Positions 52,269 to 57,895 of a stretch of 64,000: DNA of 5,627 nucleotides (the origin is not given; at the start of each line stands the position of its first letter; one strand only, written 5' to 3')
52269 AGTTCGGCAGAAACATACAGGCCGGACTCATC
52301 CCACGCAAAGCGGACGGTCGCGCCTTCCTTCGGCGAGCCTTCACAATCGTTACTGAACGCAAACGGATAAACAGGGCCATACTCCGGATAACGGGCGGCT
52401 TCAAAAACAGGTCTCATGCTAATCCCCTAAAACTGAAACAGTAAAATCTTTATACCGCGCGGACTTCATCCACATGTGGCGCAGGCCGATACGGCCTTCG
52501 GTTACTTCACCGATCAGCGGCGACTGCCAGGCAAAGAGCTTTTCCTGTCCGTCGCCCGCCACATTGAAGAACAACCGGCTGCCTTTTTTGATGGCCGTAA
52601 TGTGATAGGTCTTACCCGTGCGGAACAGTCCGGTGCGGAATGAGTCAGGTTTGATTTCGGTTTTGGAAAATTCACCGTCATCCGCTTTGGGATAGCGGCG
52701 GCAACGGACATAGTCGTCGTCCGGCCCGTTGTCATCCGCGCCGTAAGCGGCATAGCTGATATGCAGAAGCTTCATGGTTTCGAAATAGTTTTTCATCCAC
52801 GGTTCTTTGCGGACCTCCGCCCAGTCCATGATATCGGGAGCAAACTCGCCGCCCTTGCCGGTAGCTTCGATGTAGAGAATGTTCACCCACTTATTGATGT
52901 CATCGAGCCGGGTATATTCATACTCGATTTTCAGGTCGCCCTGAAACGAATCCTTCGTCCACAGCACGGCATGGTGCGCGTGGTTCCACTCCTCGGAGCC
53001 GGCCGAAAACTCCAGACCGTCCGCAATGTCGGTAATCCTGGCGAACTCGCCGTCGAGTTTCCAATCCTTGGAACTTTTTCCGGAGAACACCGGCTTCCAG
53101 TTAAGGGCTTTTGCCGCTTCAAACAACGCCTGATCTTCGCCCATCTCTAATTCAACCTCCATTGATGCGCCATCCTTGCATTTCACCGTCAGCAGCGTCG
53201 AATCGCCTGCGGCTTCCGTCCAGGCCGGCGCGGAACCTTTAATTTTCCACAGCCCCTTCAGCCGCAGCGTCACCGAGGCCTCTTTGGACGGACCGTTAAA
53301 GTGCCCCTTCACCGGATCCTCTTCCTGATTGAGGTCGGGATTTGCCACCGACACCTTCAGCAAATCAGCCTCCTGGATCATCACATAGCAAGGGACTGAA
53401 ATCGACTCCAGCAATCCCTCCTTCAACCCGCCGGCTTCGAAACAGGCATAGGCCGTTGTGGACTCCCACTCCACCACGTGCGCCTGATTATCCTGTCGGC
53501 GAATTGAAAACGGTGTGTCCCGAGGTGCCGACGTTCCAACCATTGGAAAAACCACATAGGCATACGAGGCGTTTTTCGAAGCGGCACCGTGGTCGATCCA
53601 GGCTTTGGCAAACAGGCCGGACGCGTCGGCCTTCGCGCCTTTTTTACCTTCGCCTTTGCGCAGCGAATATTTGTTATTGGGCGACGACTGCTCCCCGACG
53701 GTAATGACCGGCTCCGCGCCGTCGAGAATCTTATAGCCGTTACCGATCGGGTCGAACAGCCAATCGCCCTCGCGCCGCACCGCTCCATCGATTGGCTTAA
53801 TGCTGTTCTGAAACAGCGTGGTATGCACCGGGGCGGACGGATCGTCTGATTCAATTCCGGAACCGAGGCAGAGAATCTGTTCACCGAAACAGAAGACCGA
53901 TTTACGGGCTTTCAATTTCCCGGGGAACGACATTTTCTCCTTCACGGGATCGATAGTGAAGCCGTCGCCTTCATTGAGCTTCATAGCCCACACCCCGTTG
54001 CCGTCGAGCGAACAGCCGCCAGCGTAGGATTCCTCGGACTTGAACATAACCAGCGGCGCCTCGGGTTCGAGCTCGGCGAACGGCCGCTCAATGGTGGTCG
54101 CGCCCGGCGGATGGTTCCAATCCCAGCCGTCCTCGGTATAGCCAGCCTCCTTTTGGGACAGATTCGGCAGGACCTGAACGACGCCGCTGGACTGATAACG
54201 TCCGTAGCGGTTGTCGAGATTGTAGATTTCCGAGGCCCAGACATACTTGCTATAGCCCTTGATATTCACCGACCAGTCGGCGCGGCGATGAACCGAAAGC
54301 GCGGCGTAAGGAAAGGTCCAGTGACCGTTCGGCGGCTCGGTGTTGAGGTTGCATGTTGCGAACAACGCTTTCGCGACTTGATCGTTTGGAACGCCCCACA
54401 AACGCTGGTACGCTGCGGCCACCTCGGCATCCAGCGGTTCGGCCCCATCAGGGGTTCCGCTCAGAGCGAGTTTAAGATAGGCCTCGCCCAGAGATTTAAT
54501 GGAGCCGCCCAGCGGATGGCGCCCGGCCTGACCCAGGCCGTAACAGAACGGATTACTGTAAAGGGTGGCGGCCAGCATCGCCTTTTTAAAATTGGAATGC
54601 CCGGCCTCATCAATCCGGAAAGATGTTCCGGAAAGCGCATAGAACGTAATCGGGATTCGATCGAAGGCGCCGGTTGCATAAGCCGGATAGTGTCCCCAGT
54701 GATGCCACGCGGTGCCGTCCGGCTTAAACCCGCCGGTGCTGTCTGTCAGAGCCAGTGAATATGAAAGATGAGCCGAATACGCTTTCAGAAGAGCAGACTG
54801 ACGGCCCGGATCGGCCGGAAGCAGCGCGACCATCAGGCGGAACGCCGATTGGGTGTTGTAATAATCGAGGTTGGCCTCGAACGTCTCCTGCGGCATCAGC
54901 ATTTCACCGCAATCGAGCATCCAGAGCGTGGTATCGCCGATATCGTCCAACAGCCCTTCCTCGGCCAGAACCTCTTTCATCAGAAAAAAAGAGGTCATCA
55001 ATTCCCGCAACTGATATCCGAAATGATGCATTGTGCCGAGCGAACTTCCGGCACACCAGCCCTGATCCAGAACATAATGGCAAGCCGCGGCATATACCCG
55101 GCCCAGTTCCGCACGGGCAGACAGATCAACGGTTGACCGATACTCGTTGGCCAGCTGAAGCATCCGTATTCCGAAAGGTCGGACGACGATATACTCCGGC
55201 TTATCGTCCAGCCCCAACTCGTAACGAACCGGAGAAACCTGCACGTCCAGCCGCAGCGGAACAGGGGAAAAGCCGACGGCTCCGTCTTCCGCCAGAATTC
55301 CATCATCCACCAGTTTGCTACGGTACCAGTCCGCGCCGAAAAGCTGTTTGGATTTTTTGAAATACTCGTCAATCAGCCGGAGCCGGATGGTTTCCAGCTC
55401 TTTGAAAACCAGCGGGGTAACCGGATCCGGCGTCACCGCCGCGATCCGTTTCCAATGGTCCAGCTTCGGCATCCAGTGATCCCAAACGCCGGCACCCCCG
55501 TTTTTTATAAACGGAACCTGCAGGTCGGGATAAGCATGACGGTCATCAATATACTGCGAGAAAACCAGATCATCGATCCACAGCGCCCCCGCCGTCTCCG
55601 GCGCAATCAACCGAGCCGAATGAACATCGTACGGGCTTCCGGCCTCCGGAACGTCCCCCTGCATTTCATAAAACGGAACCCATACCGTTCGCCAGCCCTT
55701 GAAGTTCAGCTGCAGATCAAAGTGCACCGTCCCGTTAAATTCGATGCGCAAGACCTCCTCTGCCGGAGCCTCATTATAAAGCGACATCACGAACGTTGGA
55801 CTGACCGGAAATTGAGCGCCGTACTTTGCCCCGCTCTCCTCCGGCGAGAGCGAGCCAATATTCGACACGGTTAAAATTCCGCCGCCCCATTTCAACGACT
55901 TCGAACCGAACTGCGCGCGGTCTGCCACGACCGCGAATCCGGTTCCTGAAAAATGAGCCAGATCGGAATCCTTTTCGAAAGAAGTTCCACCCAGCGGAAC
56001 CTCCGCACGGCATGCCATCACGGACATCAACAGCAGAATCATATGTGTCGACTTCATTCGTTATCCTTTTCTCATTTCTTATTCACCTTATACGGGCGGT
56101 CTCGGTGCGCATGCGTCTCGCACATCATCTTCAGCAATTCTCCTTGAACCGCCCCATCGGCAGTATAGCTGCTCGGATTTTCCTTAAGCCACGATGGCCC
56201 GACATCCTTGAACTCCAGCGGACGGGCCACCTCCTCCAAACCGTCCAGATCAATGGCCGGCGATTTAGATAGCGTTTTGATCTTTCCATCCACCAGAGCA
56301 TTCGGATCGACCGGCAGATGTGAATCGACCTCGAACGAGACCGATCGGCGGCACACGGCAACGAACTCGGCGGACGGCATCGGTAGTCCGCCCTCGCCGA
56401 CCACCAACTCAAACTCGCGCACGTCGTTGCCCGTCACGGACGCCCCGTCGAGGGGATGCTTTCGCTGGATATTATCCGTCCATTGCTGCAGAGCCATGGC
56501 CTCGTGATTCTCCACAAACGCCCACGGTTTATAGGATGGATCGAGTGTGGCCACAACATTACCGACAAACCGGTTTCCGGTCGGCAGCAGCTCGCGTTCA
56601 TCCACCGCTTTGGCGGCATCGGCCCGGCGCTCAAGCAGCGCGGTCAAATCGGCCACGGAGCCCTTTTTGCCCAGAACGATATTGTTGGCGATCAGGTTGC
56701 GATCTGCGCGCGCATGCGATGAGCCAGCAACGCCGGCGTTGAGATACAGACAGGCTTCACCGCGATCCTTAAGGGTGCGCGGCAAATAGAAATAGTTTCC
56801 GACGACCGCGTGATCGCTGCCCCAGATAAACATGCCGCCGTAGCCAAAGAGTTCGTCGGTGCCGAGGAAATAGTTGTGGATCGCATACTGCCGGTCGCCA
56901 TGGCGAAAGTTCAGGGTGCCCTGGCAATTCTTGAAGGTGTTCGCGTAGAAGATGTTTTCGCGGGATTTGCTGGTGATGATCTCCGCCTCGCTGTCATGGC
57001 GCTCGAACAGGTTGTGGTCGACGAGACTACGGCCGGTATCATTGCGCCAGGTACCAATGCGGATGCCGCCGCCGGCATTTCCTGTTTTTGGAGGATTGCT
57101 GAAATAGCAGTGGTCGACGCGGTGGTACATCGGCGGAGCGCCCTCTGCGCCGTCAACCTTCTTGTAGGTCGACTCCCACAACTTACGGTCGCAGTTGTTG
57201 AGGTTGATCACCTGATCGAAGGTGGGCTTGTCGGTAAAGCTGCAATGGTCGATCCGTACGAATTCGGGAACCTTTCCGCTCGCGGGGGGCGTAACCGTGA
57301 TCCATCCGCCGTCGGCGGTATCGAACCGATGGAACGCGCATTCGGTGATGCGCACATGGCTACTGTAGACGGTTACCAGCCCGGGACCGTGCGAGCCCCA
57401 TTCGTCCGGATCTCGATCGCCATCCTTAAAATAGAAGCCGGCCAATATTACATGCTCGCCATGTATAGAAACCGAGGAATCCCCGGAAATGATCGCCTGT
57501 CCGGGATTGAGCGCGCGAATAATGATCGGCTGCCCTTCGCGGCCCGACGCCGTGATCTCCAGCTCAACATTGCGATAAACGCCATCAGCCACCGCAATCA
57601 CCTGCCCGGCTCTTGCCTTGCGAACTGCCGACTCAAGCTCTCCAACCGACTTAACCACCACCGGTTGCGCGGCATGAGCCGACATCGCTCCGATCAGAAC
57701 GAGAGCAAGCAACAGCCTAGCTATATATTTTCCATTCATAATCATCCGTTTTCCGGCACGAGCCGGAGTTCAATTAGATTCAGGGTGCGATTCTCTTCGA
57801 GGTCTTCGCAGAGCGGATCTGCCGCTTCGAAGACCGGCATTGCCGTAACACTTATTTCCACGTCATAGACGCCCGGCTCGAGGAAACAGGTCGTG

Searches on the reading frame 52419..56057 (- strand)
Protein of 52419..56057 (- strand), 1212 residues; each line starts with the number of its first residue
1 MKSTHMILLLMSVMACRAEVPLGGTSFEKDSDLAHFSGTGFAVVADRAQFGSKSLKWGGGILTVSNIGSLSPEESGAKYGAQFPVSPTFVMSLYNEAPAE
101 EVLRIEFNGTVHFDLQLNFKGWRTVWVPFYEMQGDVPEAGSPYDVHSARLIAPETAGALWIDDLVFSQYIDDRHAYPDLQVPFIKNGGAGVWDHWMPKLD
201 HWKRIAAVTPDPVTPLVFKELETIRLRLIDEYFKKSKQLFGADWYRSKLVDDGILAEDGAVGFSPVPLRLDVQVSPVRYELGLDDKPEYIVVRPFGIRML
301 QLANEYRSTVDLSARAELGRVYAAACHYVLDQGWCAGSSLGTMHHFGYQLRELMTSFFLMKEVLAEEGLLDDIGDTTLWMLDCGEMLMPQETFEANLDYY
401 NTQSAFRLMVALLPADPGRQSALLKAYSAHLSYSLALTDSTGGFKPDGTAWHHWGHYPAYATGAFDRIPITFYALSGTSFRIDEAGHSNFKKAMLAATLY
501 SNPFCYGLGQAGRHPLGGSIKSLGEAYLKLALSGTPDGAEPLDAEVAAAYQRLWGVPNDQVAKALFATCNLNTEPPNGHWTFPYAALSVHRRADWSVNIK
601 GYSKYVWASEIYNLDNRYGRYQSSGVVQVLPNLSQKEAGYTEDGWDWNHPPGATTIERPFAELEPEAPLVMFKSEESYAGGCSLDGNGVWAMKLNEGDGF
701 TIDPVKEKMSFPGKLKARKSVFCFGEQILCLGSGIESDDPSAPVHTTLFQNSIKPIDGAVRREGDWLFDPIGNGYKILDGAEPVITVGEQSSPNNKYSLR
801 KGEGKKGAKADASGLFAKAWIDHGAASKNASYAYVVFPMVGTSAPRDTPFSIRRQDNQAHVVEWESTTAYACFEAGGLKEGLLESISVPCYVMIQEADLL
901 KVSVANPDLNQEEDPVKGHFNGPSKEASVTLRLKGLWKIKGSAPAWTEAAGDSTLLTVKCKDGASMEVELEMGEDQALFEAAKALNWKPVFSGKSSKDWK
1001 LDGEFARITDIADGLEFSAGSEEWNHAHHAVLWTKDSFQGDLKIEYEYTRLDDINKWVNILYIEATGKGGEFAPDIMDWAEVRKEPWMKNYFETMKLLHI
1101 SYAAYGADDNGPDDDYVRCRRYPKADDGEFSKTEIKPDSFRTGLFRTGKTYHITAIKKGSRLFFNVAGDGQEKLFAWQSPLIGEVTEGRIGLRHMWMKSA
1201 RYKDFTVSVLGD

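Call 47: search_protein_families(library=pfam, proteins=[window:52419-56057:-], max_evalue=0.00001)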
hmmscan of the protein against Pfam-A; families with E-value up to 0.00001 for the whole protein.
window:52419-56057:- (1212 aa): 4 families
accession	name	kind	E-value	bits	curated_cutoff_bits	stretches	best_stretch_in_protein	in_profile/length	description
PF09093.17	Lyase_catalyt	-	1.8e-70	238.4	25.1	1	299-557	98-356/359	Lyase, catalytic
PF02278.25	Lyase_8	-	1.6e-30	106.9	27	1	582-839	4-252/254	Polysaccharide lyase family 8, super-sandwich domain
PF09092.17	Lyase_N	-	4.3e-22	79.1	26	1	27-183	7-166/166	Lyase, N terminal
PF09224.18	DUF1961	-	4.5e-07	29.8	25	1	992-1207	10-214/214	Domain of unknown function (DUF1961)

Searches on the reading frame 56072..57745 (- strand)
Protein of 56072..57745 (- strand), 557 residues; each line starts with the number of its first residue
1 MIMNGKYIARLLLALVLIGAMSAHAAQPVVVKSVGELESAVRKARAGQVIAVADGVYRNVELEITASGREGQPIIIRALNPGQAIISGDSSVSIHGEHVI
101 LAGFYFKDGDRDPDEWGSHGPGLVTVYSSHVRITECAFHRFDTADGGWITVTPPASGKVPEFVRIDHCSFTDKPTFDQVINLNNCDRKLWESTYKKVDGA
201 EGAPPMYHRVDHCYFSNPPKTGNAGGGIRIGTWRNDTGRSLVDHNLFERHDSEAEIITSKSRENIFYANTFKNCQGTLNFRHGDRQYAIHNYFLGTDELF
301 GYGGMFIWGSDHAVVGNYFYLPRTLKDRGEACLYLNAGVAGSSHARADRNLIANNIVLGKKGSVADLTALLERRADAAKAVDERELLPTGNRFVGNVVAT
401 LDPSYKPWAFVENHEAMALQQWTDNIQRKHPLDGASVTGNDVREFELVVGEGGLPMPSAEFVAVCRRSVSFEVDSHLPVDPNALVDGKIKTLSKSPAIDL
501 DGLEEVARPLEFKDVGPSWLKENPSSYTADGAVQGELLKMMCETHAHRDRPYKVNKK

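Call 47: search_protein_families(library=pfam, proteins=[window:56072-57745:-], max_evalue=0.00001)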
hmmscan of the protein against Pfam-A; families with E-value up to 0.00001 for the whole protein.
window:56072-57745:- (557 aa): 1 family
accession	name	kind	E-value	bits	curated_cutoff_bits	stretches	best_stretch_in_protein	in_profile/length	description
PF14592.12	Chondroitinas_B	-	2.1e-98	330.6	24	1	31-438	1-391/426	Chondroitinase B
